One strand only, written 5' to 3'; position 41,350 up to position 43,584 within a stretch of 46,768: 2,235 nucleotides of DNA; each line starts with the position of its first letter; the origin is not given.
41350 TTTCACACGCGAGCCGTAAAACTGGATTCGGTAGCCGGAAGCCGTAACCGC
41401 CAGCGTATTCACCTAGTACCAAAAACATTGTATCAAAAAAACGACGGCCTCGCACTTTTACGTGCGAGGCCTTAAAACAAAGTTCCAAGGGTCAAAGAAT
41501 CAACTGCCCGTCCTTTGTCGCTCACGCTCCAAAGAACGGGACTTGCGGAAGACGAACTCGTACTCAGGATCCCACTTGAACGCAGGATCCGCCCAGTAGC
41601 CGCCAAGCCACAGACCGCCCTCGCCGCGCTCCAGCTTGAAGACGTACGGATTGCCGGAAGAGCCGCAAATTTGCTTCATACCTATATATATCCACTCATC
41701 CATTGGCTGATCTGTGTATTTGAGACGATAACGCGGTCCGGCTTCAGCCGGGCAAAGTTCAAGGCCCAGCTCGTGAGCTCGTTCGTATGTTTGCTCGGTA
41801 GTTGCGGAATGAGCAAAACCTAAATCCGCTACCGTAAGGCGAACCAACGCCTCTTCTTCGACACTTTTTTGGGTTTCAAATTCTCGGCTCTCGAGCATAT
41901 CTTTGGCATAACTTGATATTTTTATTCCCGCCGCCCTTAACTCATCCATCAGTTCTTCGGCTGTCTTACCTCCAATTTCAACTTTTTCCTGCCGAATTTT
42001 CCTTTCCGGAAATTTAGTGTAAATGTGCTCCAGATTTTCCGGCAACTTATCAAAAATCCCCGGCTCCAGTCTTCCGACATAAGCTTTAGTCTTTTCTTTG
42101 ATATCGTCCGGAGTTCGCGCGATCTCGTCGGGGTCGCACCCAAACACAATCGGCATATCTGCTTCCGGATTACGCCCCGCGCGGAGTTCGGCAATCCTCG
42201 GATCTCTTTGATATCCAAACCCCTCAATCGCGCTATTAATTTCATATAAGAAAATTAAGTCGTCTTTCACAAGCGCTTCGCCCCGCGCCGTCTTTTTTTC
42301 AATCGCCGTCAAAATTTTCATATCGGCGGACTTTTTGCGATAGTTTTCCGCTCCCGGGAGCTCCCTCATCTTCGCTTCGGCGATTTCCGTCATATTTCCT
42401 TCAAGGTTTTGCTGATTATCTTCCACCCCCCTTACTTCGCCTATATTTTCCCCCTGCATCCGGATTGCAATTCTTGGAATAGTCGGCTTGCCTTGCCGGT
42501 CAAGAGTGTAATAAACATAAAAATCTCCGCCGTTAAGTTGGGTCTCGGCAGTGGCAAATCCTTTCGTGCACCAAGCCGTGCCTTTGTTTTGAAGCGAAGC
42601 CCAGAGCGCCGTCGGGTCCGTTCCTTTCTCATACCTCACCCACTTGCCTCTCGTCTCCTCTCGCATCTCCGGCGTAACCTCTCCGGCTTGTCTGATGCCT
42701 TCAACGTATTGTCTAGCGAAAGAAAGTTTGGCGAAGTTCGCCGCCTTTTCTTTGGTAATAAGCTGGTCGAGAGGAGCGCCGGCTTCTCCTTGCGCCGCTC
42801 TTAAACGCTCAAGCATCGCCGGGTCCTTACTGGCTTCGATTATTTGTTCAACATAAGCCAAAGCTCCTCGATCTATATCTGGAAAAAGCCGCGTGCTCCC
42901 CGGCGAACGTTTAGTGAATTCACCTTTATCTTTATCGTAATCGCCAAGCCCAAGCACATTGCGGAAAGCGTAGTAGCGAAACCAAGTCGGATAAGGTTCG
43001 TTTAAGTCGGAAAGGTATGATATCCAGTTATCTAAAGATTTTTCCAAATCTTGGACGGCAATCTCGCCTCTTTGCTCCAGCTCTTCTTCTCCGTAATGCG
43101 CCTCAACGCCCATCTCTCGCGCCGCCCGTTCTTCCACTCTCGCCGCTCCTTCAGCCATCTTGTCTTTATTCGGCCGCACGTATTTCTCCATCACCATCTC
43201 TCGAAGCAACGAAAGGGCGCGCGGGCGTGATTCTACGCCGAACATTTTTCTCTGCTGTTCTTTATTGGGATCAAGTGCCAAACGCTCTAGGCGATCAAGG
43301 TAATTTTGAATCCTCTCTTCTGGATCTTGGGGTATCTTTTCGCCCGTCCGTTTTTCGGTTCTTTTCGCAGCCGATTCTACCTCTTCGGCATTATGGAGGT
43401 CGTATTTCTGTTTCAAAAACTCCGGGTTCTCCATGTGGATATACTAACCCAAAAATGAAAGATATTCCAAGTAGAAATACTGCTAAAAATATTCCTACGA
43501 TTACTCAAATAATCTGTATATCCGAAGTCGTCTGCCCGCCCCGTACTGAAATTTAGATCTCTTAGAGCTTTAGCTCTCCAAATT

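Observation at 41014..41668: Adenine-specific TR/VR repeat pair: a diversity-generating retroelement signature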

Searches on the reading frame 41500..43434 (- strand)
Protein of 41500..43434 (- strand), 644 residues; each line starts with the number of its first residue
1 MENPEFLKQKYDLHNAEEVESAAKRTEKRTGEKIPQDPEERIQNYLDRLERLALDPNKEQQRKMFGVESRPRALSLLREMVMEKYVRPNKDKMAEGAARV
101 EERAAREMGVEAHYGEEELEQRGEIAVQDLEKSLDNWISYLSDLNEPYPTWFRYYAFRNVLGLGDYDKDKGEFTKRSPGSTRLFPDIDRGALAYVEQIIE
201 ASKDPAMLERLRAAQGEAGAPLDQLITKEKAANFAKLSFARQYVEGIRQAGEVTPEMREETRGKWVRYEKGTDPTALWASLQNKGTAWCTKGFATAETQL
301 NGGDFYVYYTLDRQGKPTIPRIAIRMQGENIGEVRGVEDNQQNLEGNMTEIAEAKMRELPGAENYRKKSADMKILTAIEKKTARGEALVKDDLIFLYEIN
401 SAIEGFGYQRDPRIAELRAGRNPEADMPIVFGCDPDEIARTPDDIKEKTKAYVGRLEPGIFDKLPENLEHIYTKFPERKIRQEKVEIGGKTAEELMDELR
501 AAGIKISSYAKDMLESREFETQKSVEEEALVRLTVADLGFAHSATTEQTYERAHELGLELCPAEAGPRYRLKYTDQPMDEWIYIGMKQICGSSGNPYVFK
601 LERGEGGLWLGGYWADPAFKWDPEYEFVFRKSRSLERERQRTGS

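Call 10: search_protein_families(library=pfam, proteins=[window:41500-43434:-], max_evalue=0.01)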
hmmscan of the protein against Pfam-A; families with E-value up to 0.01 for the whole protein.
window:41500-43434:- (644 aa): 0 families

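Call 15: find_encoding_contigs(protein=window:41500-43434:-, flank=10000, max_places=10)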
Protein window:41500-43434:- (644 aa): no gene with exactly this product is on record in the collection.

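Call 17: find_homologous_proteins(query=window:41500-43434:-, max_evalue=0.001)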
Query window:41500-43434:- (644 aa): 1493 proteins with E <= 0.001 among 8000 candidates; the best 120 are listed.
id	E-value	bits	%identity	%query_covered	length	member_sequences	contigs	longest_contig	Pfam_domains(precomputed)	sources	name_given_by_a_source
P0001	0.0e+0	1458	100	100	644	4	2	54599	-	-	-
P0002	0.0e+0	1131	79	98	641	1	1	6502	-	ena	-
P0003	0.0e+0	1126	77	100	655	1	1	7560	-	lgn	-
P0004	0.0e+0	1125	78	99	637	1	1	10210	-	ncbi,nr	ncbi:MAG: hypothetical protein Q7R86_03140 [bacterium]|nr:hypothetical protein [bacterium]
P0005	0.0e+0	1123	77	99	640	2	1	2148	-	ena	-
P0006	0.0e+0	1087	76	98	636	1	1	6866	-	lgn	-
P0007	0.0e+0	1085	77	100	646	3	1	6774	-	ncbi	-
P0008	0.0e+0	1071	76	99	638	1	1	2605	-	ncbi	-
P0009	0.0e+0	1069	75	98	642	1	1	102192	-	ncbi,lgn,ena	-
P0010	0.0e+0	1054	72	98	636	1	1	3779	-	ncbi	-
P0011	0.0e+0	1053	75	98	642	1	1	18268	-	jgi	jgi:hypothetical protein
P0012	0.0e+0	1050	73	98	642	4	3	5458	-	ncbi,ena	ncbi:MAG: hypothetical protein AAB572_01720 [Patescibacteria group bacterium]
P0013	0.0e+0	1045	74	98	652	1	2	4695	-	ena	-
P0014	0.0e+0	1044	74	98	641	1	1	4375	-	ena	-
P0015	0.0e+0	1035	73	97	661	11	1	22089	-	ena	-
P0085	2.2e-280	950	68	98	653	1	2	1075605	-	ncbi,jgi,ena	ncbi:MAG: hypothetical protein WCV85_03290 [Patescibacteria group bacterium]|jgi:hypothetical protei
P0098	7.3e-276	935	63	98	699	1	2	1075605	-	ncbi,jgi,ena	ncbi:MAG: hypothetical protein WCV85_00985 [Patescibacteria group bacterium]|jgi:hypothetical protei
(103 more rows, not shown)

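Call 18: find_encoding_contigs(protein=P0001, flank=10000, max_places=6)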
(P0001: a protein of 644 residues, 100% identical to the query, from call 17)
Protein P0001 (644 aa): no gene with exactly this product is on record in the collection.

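Call 20: find_related_loci(query=window:41500-43434:-, collection=genome_contigs, flank=10000)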
Query window:41500-43434:- (644 aa) in genome_contigs; peptide patterns used: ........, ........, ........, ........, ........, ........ (x = any residue, [..] = any of these).
100 stretches matched a pattern; 52 encode a relative of the query (tblastn E <= 1e-3); 51 distinct loci.
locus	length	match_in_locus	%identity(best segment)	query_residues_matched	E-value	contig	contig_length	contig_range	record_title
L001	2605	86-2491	76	1-643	0e+0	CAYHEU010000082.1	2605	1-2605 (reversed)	MAG TPA_asm: uncultured Candidatus Saccharibacteria bacterium isolate ERP119705_co13_212 genome assembly, contig: NODE_5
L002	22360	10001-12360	73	1-630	0e+0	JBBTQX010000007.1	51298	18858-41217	MAG: Patescibacteria group bacterium isolate H41-bin082_1 H41_bin082_1_000000000007, whole genome shotgun sequence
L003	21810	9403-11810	73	5-643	0e+0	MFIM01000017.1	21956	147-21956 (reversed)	MAG: Candidatus Giovannonibacteria bacterium RIFCSPLOWO2_02_FULL_45_28 rifcsplowo2_02_scaffold_2738, whole genome shotgu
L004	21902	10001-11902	73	1-629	0e+0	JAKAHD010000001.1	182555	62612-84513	MAG: bacterium isolate WY2.bin82 NODE_87_length_182555_cov_5.079708, whole genome shotgun sequence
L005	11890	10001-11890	71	1-629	0e+0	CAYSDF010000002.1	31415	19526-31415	MAG TPA_asm: uncultured Candidatus Saccharibacteria bacterium isolate SRP193066_co2_10 genome assembly, contig: NODE_738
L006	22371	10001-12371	69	1-643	0e+0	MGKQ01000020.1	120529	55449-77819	MAG: Candidatus Yanofskybacteria bacterium RIFCSPLOWO2_02_FULL_41_13 rifcsplowo2_02_scaffold_76, whole genome shotgun se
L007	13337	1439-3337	69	1-634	0e+0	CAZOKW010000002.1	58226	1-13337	MAG TPA_asm: uncultured Candidatus Saccharibacteria bacterium isolate SRP178908_co1_360 genome assembly, contig: NODE_25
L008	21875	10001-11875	69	1-630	0e+0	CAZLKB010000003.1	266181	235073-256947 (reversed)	MAG TPA_asm: uncultured Gammaproteobacteria bacterium isolate binchicken_co115_145 genome assembly, contig: NODE_47_leng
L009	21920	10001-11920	70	1-630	0e+0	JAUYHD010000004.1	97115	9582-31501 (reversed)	MAG: bacterium isolate C24_maxbin.066 C24_k141_575494, whole genome shotgun sequence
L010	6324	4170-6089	71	1-630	0e+0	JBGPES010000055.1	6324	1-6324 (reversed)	MAG: Candidatus Paceibacteria bacterium isolate OBJ_0618_7090110_85 k141_660743_length_6324_cov_10.0000, whole genome sh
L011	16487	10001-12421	69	5-643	0e+0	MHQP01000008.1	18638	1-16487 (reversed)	MAG: Candidatus Sungbacteria bacterium RIFCSPLOWO2_01_FULL_47_32 rifcsplowo2_01_scaffold_12045, whole genome shotgun seq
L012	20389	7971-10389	67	3-634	0e+0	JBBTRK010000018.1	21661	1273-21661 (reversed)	MAG: Patescibacteria group bacterium isolate H52-bin111_1 H52_bin111_1_000000000018, whole genome shotgun sequence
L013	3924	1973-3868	69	1-630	0e+0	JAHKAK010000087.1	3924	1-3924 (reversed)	MAG: Patescibacteria group bacterium isolate Undefined_mixed_planktonic.mb.35 Undefined_mixed_pl.mb.35_k141_1138312, who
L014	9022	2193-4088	67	1-629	0e+0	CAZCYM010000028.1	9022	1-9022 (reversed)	MAG TPA_asm: uncultured Candidatus Saccharibacteria bacterium isolate binchicken_co38_519 genome assembly, contig: NODE_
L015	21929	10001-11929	66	1-630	0e+0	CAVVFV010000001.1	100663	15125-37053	MAG: Candidatus Falkowbacteria bacterium isolate MFD01188.bin.1.43 genome assembly, contig: contig_114090, whole genome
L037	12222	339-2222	58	6-633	0e+0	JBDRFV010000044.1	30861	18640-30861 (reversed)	MAG: Patescibacteria group bacterium isolate MEGAHIT-group-1.391 k141_11148044, whole genome shotgun sequence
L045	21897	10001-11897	80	1-630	0e+0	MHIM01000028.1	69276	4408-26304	MAG: Candidatus Buchananbacteria bacterium RIFCSPLOWO2_01_FULL_39_33 rifcsplowo2_01_scaffold_497, whole genome shotgun s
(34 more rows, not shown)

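Call 22: list_cluster_members(proteins=[P0001])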
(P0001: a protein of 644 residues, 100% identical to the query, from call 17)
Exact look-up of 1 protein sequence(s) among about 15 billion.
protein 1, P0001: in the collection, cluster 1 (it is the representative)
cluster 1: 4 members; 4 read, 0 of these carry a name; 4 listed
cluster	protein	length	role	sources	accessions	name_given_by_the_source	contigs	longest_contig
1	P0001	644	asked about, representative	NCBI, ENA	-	-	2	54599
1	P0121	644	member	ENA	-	-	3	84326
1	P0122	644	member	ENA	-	-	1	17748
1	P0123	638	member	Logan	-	-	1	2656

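Call 25: find_encoding_contigs(protein=P0121, flank=10000, max_places=6)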
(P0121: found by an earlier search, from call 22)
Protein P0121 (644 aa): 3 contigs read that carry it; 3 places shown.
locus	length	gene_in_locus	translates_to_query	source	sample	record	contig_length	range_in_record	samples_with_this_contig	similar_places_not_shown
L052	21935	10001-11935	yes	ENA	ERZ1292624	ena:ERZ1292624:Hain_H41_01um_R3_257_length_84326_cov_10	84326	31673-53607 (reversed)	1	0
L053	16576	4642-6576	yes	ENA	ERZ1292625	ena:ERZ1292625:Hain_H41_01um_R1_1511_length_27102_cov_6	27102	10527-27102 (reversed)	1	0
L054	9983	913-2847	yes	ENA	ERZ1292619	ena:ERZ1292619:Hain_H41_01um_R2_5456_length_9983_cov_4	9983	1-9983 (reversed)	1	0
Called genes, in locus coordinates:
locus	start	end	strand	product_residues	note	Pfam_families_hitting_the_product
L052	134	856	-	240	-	PF00483:NTP_transferase, PF12804:NTP_transf_3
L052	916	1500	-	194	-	PF00929:RNase_T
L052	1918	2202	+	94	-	-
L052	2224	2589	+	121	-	-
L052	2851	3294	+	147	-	-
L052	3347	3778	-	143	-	-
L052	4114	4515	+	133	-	-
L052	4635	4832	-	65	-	PF00313:CSD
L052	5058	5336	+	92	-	PF21785:Bflower_2 (weak), PF21784:Bflower (weak)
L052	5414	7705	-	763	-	PF03477:ATP-cone, PF17975:RNR_Alpha, PF21995:RNR-II_ins_dom (weak)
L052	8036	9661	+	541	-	PF00932:LTD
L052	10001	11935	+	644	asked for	-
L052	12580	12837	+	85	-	-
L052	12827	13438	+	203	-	PF08843:AbiEii (faint)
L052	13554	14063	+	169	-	PF00588:SpoU_methylase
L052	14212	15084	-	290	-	-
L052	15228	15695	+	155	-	PF02643:DUF192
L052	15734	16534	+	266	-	-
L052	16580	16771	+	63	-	-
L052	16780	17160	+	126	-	-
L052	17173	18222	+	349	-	PF00044:Gp_dh_N, PF02800:Gp_dh_C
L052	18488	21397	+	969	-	PF00801:PKD (faint), PF18911:PKD_4 (faint)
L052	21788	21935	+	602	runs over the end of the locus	PF01471:PG_binding_1, PF00801:PKD (faint), PF18911:PKD_4 (weak)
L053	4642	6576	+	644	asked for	-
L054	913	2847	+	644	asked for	-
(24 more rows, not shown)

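Call 26: find_encoding_contigs(protein=P0122, flank=10000, max_places=6)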
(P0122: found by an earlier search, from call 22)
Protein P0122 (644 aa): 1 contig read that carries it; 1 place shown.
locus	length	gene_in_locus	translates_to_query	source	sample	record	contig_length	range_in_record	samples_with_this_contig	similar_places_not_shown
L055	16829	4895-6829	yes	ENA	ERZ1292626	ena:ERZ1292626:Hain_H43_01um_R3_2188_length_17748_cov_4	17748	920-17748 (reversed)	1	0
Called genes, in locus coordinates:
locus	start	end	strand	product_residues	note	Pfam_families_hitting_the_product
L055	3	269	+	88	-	?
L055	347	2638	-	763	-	PF03477:ATP-cone, PF17975:RNR_Alpha, PF21995:RNR-II_ins_dom (weak)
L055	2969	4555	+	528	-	PF00932:LTD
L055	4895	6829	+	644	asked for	-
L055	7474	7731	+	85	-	-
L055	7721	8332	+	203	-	PF08843:AbiEii (faint)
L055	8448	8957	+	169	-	PF00588:SpoU_methylase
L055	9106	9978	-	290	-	-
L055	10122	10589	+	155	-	PF02643:DUF192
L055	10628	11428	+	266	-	-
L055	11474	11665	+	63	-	-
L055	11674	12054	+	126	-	-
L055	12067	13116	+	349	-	PF00044:Gp_dh_N, PF02800:Gp_dh_C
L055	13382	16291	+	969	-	PF00801:PKD (faint), PF18911:PKD_4 (faint)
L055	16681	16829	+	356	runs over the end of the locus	?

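Call 43: find_encoding_contigs(protein=P0085, flank=10000, max_places=2)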
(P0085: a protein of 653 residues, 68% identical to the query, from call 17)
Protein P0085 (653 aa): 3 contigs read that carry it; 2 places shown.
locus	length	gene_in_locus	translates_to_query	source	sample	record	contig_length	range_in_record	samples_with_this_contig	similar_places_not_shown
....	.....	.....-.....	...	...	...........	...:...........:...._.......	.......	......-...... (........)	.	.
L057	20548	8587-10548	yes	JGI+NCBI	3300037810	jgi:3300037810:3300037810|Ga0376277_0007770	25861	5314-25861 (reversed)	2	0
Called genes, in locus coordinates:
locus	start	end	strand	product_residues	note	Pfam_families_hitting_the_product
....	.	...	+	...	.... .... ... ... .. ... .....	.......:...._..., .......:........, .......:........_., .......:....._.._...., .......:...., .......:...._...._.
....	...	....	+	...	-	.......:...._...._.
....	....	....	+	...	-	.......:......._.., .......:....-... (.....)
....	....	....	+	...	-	-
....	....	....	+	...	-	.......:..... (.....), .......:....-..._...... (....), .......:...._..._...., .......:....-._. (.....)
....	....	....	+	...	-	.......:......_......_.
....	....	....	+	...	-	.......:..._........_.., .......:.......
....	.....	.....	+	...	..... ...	-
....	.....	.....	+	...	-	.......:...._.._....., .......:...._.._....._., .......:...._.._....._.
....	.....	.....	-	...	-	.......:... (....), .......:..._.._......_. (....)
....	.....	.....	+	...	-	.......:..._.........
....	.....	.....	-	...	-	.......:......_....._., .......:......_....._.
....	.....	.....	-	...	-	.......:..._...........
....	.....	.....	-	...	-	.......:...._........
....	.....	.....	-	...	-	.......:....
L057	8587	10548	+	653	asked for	-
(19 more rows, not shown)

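Call 44: find_encoding_contigs(protein=P0098, flank=10000, max_places=2)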
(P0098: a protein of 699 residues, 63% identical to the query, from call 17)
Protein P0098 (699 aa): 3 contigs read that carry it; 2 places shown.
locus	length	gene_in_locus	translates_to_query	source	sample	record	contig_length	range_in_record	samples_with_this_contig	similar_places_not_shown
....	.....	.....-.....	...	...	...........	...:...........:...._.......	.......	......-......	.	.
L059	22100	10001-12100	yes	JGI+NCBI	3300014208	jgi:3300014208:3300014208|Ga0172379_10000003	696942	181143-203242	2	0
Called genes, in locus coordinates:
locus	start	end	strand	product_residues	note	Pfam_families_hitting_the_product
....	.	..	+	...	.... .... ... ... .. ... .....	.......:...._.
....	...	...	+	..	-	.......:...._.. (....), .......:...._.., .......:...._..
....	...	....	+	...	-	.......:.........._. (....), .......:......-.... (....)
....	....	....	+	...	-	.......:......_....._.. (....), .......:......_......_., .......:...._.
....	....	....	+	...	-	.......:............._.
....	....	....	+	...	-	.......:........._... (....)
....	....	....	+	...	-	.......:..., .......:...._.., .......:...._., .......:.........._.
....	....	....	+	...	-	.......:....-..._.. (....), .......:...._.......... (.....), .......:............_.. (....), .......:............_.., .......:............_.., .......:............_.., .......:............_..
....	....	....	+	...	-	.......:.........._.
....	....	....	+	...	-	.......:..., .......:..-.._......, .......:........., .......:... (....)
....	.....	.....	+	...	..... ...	-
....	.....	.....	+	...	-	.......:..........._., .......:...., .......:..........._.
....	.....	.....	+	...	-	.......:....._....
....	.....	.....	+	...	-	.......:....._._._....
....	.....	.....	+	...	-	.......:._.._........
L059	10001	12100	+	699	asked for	-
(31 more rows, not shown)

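Call 47: find_related_loci(query=A1, collection=metagenome_contigs, flank=6000)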
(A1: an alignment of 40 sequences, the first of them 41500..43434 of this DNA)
Query A1 (644 aa) in metagenome_contigs; peptide patterns used: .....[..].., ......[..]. (x = any residue, [..] = any of these).
153 stretches matched a pattern; 133 encode a relative of the query (tblastn E <= 1e-3); the best 80 are kept; 80 distinct loci.
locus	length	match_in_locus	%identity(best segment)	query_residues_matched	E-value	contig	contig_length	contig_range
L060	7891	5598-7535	77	1-644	0e+0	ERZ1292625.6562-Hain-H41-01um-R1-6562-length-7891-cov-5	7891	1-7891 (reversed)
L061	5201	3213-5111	73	1-630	0e+0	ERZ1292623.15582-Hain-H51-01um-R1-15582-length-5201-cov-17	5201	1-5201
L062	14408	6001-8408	73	5-643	0e+0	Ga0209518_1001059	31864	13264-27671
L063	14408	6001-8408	73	5-643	0e+0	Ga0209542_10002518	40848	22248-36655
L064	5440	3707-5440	78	1-578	0e+0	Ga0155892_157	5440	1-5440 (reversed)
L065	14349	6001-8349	73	1-630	0e+0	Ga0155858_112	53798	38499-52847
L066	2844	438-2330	72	3-630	0e+0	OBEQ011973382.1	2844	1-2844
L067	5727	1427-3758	72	6-636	0e+0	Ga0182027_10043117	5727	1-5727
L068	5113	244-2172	72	5-630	0e+0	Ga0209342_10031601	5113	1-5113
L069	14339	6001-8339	72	6-630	0e+0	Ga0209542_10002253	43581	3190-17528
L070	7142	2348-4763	69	1-635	0e+0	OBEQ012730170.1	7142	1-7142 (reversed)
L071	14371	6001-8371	69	1-643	0e+0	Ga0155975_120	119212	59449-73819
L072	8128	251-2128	71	1-630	0e+0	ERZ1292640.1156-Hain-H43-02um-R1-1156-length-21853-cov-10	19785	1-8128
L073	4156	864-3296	70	1-643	0e+0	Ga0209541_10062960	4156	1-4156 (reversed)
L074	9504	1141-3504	70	4-635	0e+0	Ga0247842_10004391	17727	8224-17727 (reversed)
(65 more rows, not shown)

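Call 49: predict_structure(alignment_id=A1)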
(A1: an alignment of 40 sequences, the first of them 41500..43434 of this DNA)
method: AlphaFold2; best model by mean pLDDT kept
length: 644 residues; sequences in the alignment: 40
mean_pLDDT: 73.0   pTM: 0.47
mean pLDDT of the five models: 73.0, 69.9, 69.9, 68.4, 66.5
residues with pLDDT >= 90: 148; 70-90: 227; 50-70: 172; < 50: 97
segments of 3 or more residues with pLDDT < 50: 1-8, 10-23, 25-29, 31-33, 55-65, 67-70, 104-111, 163-182, 283-285, 291-294, 338-346, 404-408
pLDDT, mean of each block of 10 residues (from residue 1): 43 45 47 53 62 50 39 64 70 62 45 64 65 72 63 72 48 38 62 83 86 78 80 75 67 54 78 67 53 59 80 63 77 61 54 80 67 81 87 81 51 82 90 91 88 91 83 88 91 95 94 92 90 94 95 94 95 84 93 88 88 93 95 62 46
secondary structure, 60 per line:
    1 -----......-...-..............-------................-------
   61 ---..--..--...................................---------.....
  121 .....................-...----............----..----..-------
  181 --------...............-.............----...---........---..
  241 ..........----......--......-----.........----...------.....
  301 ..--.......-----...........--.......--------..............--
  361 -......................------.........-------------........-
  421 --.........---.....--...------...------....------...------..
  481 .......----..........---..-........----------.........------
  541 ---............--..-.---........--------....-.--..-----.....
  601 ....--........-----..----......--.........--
elements in order (helices of 4 or more, strands of 3 or more residues): H6-11 H17-30 H38-53 H72-106 H116-141 H150-161 H189-203 H205-217 H228-235 H239-250 H255-260 E263-268 H274-282 H296-302 E305-311 E317-327 E330-336 H345-358 H362-383 H390-398 H412-419 H423-431 E451-453 H460-463 E470-472 E479-487 H492-501 H508-515 E526-534 H546-555 H565-572 E581-584 E596-604 E607-614 E626-631 H634-642
